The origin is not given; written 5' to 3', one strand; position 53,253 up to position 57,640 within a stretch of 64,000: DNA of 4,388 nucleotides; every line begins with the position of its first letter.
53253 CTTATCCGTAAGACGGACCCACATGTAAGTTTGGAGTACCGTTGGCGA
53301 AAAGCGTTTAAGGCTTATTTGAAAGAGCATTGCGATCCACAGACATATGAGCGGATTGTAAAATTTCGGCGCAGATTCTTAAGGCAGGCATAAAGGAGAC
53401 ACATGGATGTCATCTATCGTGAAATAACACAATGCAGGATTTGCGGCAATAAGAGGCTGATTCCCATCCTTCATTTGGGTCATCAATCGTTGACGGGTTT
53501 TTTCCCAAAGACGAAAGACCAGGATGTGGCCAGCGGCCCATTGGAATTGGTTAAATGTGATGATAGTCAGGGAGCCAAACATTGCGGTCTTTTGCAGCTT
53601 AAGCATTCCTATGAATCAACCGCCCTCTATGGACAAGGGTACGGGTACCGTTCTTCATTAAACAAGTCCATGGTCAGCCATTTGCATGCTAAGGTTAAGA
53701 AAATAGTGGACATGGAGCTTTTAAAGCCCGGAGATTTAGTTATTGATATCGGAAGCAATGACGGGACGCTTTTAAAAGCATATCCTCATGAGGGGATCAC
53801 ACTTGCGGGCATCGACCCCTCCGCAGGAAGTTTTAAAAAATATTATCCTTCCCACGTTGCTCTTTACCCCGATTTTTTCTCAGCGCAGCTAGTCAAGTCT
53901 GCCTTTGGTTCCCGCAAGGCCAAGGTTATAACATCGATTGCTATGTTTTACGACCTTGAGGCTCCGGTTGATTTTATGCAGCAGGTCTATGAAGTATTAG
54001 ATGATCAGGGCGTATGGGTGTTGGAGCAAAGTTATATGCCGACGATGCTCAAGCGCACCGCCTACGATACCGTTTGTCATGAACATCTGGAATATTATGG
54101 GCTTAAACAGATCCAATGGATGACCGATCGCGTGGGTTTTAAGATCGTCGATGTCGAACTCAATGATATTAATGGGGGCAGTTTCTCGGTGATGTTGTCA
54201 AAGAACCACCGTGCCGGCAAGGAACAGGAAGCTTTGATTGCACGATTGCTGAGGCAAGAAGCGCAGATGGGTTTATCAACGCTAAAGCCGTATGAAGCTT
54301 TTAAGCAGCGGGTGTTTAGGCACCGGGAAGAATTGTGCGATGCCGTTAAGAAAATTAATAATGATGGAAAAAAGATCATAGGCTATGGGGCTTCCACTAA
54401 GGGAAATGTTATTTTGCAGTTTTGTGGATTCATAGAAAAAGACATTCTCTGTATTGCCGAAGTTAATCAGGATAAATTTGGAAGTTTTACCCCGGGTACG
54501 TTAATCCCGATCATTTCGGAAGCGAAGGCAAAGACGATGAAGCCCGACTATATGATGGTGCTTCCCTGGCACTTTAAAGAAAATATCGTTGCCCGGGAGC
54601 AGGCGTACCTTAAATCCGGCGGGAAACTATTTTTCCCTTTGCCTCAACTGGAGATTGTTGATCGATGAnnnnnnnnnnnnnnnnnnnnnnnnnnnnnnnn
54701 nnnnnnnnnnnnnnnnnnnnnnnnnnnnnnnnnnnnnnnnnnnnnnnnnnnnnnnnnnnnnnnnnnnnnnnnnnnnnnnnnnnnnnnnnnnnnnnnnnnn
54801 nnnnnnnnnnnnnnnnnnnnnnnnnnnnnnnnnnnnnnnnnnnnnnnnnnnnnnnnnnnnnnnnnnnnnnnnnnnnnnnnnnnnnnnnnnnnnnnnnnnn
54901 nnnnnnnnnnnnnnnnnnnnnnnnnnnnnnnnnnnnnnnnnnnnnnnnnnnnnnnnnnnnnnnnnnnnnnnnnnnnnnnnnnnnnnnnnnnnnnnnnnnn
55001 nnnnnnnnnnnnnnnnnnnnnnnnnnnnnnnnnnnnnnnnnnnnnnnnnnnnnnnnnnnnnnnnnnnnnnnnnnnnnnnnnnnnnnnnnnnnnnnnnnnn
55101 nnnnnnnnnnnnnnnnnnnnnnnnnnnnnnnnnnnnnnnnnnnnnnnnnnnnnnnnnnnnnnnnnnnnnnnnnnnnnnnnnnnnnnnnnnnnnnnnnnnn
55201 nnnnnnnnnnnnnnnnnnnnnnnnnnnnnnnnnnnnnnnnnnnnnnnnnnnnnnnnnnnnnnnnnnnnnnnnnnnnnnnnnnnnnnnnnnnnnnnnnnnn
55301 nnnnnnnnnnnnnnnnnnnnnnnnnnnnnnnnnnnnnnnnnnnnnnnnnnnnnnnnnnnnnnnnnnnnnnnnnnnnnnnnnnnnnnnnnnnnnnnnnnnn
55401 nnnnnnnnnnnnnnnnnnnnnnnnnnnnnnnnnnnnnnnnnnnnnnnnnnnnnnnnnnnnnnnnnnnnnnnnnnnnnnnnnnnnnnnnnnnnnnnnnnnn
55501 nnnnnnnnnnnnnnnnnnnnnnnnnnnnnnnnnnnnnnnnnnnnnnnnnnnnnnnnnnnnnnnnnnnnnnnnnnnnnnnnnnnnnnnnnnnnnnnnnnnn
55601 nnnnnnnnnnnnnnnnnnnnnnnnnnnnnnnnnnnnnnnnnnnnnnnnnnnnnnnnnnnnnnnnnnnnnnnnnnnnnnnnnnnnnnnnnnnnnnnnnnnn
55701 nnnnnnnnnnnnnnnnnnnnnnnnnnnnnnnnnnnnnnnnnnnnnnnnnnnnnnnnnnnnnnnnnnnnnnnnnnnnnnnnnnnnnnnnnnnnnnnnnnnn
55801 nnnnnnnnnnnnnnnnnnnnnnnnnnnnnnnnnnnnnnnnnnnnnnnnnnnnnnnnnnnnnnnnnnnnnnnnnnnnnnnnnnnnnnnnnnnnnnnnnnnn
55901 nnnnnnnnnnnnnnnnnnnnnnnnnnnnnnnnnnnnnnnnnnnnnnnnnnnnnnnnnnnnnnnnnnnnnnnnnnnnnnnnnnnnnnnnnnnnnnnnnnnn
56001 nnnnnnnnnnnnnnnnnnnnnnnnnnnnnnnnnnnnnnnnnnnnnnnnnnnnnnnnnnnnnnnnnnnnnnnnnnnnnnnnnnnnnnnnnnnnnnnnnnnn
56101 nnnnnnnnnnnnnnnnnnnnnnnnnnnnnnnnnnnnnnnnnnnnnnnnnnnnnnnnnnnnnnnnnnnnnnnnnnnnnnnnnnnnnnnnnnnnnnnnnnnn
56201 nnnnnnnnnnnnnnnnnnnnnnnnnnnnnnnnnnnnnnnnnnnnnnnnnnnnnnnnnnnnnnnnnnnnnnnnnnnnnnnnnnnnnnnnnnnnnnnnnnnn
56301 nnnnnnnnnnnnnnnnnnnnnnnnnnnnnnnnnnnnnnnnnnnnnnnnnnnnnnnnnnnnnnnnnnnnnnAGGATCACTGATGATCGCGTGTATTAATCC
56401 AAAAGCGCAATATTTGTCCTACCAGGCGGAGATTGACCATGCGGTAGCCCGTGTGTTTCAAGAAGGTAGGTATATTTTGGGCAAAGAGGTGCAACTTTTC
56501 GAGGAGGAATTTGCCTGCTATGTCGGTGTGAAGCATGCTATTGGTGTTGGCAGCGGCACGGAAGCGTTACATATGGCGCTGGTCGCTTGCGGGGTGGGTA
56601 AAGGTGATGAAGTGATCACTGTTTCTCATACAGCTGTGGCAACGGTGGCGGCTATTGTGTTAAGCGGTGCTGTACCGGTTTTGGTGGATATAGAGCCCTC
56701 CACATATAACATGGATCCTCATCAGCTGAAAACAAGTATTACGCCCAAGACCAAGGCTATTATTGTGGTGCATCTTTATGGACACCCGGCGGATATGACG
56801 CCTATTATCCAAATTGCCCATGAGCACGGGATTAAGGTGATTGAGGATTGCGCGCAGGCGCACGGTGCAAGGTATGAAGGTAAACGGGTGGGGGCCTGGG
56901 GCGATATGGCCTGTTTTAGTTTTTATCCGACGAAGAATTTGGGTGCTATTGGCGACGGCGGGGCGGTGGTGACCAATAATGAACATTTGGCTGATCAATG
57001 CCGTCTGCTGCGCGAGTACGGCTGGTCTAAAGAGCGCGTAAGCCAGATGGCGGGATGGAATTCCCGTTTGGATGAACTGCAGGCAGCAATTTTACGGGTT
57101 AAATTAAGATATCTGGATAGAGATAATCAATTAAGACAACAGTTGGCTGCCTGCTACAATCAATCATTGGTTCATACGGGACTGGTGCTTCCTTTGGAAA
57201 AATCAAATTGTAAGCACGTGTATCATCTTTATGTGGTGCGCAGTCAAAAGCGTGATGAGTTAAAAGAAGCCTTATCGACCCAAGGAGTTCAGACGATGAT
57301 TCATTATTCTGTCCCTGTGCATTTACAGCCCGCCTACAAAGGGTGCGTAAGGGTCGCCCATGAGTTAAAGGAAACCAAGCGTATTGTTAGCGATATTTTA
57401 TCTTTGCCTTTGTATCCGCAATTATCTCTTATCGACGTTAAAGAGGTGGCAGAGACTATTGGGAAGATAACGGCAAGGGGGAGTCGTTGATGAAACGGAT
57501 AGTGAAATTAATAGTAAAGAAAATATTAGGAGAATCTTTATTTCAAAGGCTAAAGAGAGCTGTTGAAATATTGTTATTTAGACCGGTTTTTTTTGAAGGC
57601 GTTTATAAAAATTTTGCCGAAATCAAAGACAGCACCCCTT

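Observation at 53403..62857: Deoxy-sugar tailoring module: GMD-like dehydratase, RmlC-like cupin, three consecutive SDR reductases/epimerases and two sugar C-methyltransferases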

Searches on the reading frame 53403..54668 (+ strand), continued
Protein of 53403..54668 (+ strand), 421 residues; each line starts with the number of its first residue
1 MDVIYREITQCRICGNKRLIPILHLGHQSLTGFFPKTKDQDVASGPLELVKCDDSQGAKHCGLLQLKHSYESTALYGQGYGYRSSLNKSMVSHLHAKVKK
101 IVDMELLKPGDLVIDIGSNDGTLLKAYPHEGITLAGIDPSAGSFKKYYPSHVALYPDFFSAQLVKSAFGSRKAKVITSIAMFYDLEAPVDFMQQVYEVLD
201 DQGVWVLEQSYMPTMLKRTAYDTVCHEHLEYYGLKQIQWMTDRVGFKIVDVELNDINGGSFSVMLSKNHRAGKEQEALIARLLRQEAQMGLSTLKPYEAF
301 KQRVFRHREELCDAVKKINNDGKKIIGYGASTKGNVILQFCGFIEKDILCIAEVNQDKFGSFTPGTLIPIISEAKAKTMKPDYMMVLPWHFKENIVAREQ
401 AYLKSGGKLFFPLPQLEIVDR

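Call 70: get_annotated_region(hit=H3, flank=7000)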
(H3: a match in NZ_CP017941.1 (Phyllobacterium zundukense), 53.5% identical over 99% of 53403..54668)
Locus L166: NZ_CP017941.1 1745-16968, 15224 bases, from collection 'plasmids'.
description: Phyllobacterium zundukense strain Tri-48 plasmid unnamed1, complete sequence
organism: Phyllobacterium zundukense (NCBI taxid 1867719)
taxonomy: Bacteria; Pseudomonadota; Alphaproteobacteria; Hyphomicrobiales; Phyllobacteriaceae; Phyllobacterium; Phyllobacterium zundukense
host: -; source: Oxytropis triphylla,cell culture,root nodule; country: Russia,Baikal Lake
typing (MOB-suite, as given by PLSDB): non-mobilizable
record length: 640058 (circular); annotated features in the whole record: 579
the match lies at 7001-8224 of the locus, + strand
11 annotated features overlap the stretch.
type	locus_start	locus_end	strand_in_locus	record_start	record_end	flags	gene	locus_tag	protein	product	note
CDS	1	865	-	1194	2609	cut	-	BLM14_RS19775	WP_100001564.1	mannose-1-phosphate guanylyltransferase/mannose-6-phosphate isomerase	GO:0009103 - lipopolysaccharide biosynthetic process [Evidence IEA]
CDS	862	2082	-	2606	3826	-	-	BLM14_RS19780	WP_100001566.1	phosphomannomutase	-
CDS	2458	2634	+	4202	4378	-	-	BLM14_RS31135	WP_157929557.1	hypothetical protein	-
CDS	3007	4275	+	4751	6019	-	-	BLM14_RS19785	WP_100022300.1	glycosyltransferase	-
CDS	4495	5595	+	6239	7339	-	-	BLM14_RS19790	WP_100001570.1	rhamnan synthesis F family protein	-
CDS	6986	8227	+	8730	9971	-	-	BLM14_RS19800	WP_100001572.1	class I SAM-dependent methyltransferase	-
CDS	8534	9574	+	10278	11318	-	-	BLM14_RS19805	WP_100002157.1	IS110 family transposase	-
CDS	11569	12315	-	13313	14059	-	-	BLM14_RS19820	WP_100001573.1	ABC transporter ATP-binding protein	-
CDS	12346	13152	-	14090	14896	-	-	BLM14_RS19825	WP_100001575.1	ABC transporter permease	-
CDS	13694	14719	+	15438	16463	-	-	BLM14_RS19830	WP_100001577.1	hypothetical protein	-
CDS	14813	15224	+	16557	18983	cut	-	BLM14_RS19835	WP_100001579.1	glycosyltransferase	-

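Call 77: get_annotated_region(hit=H2, flank=6000)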
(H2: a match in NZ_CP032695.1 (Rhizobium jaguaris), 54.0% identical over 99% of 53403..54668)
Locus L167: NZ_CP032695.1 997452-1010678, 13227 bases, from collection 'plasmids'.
description: Rhizobium jaguaris strain CCGE525 plasmid pRCCGE525c, complete sequence
organism: Rhizobium jaguaris (NCBI taxid 1312183)
taxonomy: Bacteria; Pseudomonadota; Alphaproteobacteria; Hyphomicrobiales; Rhizobiaceae; Rhizobium; Rhizobium jaguaris
host: -; source: Calliandra grandiflora; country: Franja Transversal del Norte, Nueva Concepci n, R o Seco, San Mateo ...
typing (MOB-suite, as given by PLSDB): non-mobilizable; mating-pair formation MPF_T
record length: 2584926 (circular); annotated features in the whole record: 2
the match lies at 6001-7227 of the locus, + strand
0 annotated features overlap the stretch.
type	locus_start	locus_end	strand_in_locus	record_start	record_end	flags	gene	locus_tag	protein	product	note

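Call 78: get_annotated_region(hit=H6, flank=6000)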
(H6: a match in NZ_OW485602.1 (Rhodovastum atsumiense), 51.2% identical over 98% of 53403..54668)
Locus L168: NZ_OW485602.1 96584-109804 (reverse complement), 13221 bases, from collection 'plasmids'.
description: Rhodovastum atsumiense strain G2-11 plasmid RHOApa
organism: Rhodovastum atsumiense (NCBI taxid 504468)
taxonomy: Bacteria; Pseudomonadota; Alphaproteobacteria; Rhodospirillales; Acetobacteraceae; Rhodovastum; Rhodovastum atsumiense
host: -; source: -; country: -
typing (MOB-suite, as given by PLSDB): mobilizable; relaxase MOBP
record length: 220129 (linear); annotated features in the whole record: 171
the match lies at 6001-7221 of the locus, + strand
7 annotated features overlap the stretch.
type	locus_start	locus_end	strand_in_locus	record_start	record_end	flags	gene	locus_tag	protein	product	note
CDS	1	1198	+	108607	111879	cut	-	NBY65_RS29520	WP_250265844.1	glycosyltransferase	-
CDS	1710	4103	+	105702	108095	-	-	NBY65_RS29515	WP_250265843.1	DUF4214 domain-containing protein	-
CDS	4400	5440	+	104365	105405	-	-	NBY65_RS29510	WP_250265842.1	DUF1698 domain-containing protein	-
CDS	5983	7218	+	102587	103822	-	-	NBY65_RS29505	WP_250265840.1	class I SAM-dependent methyltransferase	-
CDS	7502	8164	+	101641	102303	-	-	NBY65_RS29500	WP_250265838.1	hypothetical protein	-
CDS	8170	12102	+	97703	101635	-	-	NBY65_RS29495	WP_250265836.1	glycosyltransferase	-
CDS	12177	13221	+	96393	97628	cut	-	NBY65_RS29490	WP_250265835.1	FkbM family methyltransferase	-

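Call 79: get_annotated_region(hit=H1, flank=6000)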
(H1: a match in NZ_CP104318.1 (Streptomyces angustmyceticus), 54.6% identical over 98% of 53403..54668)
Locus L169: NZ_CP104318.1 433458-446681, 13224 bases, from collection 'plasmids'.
description: Streptomyces angustmyceticus strain CQUSa03 plasmid p1, complete sequence
organism: Streptomyces angustmyceticus (NCBI taxid 285578)
taxonomy: Bacteria; Actinomycetota; Actinomycetes; Kitasatosporales; Streptomycetaceae; Streptomyces; Streptomyces angustmyceticus
host: -; source: whole organism,soil; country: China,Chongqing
typing (MOB-suite, as given by PLSDB): non-mobilizable
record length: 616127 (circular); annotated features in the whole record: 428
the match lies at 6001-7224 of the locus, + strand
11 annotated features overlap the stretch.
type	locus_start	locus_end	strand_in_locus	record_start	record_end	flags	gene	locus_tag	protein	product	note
CDS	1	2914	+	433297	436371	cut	-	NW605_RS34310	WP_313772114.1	non-ribosomal peptide synthetase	-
CDS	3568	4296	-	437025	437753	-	-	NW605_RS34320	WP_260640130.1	sulfotransferase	-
CDS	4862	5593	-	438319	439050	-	-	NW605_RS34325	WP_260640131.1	VC0807 family protein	-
CDS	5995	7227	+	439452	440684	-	-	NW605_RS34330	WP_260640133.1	class I SAM-dependent methyltransferase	-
CDS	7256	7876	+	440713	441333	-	rfbC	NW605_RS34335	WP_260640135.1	dTDP-4-dehydrorhamnose 3,5-epimerase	-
CDS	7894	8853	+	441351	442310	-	-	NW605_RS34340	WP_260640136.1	NAD(P)-dependent oxidoreductase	-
CDS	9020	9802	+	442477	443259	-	-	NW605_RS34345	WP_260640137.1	ATP-binding cassette domain-containing protein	-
CDS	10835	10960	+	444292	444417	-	-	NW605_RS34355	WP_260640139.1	hypothetical protein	-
CDS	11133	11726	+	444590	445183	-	-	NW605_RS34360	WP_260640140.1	hypothetical protein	-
CDS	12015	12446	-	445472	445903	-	-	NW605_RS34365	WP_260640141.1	cold shock domain-containing protein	-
CDS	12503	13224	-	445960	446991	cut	-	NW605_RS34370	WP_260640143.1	ketoacyl-ACP synthase III family protein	-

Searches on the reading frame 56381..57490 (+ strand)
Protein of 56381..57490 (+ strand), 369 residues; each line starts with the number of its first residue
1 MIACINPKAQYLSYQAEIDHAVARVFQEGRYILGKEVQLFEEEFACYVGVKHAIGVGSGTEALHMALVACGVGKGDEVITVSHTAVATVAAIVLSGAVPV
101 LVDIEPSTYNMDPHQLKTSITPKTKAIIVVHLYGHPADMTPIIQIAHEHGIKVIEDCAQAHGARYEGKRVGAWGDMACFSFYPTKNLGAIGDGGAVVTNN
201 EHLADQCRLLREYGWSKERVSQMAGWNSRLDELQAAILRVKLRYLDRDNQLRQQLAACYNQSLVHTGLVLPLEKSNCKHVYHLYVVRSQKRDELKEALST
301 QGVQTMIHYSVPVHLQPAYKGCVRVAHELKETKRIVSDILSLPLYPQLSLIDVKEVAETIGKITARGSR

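Call 4: search_protein_families(library=pfam, proteins=[window:56381-57490:+])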
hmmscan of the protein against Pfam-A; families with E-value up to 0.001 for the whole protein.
window:56381-57490:+ (369 aa): 4 families
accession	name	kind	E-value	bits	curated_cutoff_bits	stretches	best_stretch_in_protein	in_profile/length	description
PF01041.23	DegT_DnrJ_EryC1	-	5.6e-125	417.7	19.8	1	15-360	4-359/360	DegT/DnrJ/EryC1/StrS aminotransferase family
PF01212.27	Beta_elim_lyase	-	4.4e-08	33.2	27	1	35-214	32-227/288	Beta-eliminating lyase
PF00266.25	Aminotran_5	-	3.3e-05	23.5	21.5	1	56-163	67-182/371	Aminotransferase class-V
PF01053.26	Cys_Met_Meta_PP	-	3.6e-05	22.9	27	1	38-209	55-224/381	Cys/Met metabolism PLP-dependent enzyme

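Call 5: search_protein_families(library=ncbifam, proteins=[window:56381-57490:+])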
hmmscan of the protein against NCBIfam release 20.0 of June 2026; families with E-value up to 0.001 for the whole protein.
window:56381-57490:+ (369 aa): 33 families (the best 25 are shown)
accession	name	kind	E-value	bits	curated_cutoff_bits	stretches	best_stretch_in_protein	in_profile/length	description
TIGR03588.1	PseC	equivalog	1.1e-81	274.7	423.5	1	20-363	15-379/380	UDP-4-amino-4,6-dideoxy-N-acetyl-beta-L-altrosamine transaminase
NF008658.2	PRK11658.1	equivalog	3.2e-70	236.7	631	1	20-364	18-377/379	UDP-4-amino-4-deoxy-L-arabinose aminotransferase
NF008687.0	PRK11706.1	equivalog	4e-70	236.5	375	1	43-363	39-373/375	dTDP-4-amino-4,6-dideoxygalactose transaminase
TIGR04181.1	NHT_00031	hypoth_equivalog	3.1e-64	217.1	420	1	34-343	29-357/359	LegC family aminotransferase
TIGR02379.1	ECA_wecE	subfamily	1e-58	199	434.85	1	48-363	44-374/376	dTDP-4-amino-4,6-dideoxy-D-glucose transaminase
TIGR04427.1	PLP_DesI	equivalog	1.4e-55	189.1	650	1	37-368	54-387/390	dTDP-4-dehydro-6-deoxyglucose aminotransferase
NF011936.0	PRK15407.1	equivalog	5.2e-55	186.9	423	2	28-214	58-251/440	lipopolysaccharide biosynthesis protein RfbH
NF006569.0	PRK09082.1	subfamily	3e-10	39.8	420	1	46-157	86-203/386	methionine aminotransferase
NF006488.0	PRK08912.1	equivalog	5.6e-10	38.7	498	1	56-161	92-191/387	aminotransferase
NF004770.0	PRK06108.1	subfamily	1.9e-09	36.9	422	1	42-130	88-177/396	pyridoxal phosphate-dependent aminotransferase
NF005816.0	PRK07682.1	equivalog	1.6e-08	33.6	620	1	55-131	96-171/390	aminotransferase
NF041364.1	GntC_guanitoxin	equivalog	3.6e-07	29.4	415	1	56-157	65-174/356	guanitoxin biosynthesis PLP-dependent (S)-gamma-hydroxy-L-arginine cyclodehydratase GntC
NF005855.0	PRK07777.1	equivalog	4.5e-07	29.5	553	1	56-155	96-201/391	pyridoxal phosphate-dependent aminotransferase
TIGR01325.1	O_suc_HS_sulf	equivalog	5.6e-07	28.5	510.05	1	36-240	55-253/380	O-succinylhomoserine sulfhydrylase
NF004621.0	PRK05957.1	equivalog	7e-07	28.3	498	1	51-131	89-168/389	pyridoxal phosphate-dependent aminotransferase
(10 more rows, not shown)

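Call 53: search_solved_structures(query=window:56381-57490:+, max_evalue=1e-30, show_alignments=0)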
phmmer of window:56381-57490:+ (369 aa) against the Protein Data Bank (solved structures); distinct sequences matched with E-value up to 1e-30: 45.
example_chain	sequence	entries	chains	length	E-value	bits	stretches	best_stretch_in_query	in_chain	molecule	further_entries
7b0d_A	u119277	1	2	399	3.5e-122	411.2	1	1-363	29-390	Glutamine--scyllo-inositol transaminase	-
2oga_A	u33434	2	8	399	2e-101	342.9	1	5-355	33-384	Transaminase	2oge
3frk_A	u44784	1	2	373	6.7e-99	334.7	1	14-357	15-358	QdtB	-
7n63_A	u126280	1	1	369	1.1e-94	320.8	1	14-359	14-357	Putative aminotransferase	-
5u1z_A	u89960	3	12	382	4.2e-92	312.3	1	22-362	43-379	Putative aminotransferase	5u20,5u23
5u21_A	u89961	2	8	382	2.9e-91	309.5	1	22-362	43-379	Putative aminotransferase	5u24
3nyu_A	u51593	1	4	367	4.2e-83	282.7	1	1-358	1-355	Aminotransferase WbpE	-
3nu7_A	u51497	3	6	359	5.2e-83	282.4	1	1-356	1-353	Aminotransferase WbpE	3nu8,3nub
3nys_A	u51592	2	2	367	2.9e-82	279.9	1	1-358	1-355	Aminotransferase WbpE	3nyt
8e75_A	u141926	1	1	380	6.8e-78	265.6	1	14-357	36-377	DegT/DnrJ/EryC1/StrS aminotransferase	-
8e77_A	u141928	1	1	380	6.8e-78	265.6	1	14-357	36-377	DegT/DnrJ/EryC1/StrS aminotransferase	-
3uwc_A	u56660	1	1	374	1.3e-70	241.7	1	27-356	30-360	Nucleotide-sugar aminotransferase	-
4qgr_A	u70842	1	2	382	2e-68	234.4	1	9-356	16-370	DegT/DnrJ/EryC1/StrS aminotransferase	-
3bn1_A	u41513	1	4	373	7.1e-65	222.7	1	33-360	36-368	Perosamine synthetase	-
3dr7_A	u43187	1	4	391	8.3e-65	222.5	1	33-360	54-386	Putative perosamine synthetase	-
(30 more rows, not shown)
